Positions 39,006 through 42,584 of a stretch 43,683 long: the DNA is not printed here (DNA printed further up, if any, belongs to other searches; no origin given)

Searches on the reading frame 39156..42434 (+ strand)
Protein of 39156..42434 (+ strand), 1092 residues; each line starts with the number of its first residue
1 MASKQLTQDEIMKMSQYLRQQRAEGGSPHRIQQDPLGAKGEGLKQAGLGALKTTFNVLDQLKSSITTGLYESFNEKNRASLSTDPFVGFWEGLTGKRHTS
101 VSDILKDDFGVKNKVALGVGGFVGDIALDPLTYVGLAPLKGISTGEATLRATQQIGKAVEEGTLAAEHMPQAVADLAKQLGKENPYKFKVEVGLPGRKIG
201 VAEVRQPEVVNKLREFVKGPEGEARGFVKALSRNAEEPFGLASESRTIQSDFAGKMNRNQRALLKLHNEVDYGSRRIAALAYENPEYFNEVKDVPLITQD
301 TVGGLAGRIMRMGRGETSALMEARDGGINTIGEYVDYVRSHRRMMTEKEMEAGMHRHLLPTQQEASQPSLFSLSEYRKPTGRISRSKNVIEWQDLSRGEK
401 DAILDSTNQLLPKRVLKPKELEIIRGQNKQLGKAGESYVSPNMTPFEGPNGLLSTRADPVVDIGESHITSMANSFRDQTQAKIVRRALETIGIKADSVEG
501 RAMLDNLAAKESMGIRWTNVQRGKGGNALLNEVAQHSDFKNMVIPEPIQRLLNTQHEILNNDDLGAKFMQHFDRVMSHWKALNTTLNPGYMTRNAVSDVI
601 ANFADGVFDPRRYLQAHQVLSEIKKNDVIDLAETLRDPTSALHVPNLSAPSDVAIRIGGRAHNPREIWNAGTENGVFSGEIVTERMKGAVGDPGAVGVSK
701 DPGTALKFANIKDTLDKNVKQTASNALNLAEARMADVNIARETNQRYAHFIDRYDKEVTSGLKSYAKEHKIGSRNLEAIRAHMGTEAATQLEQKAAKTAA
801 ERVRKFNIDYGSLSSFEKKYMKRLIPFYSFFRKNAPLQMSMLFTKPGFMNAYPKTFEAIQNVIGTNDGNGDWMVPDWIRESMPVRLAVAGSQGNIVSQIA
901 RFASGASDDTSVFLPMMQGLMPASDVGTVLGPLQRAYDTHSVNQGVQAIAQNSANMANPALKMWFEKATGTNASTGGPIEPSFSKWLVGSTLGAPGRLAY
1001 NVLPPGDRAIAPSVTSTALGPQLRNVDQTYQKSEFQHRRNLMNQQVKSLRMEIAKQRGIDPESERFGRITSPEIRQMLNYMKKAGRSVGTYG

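Call 6: search_protein_families(library=pfam, proteins=[window:39156-42434:+])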
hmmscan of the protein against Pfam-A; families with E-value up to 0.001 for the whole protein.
window:39156-42434:+ (1092 aa): 0 families

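Call 37: search_protein_families(library=phrogs, proteins=[window:39156-42434:+], max_evalue=0.001)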
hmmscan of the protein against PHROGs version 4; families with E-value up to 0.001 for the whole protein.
window:39156-42434:+ (1092 aa): 1 family
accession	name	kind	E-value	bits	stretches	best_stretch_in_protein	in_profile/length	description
phrog_36598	-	unknown function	6.1e-05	21.4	0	113-141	184-212/1803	-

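Call 38: search_solved_structures(query=window:39156-42434:+, max_evalue=1)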
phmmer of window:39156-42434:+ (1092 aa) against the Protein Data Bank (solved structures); distinct sequences matched with E-value up to 1: 0.
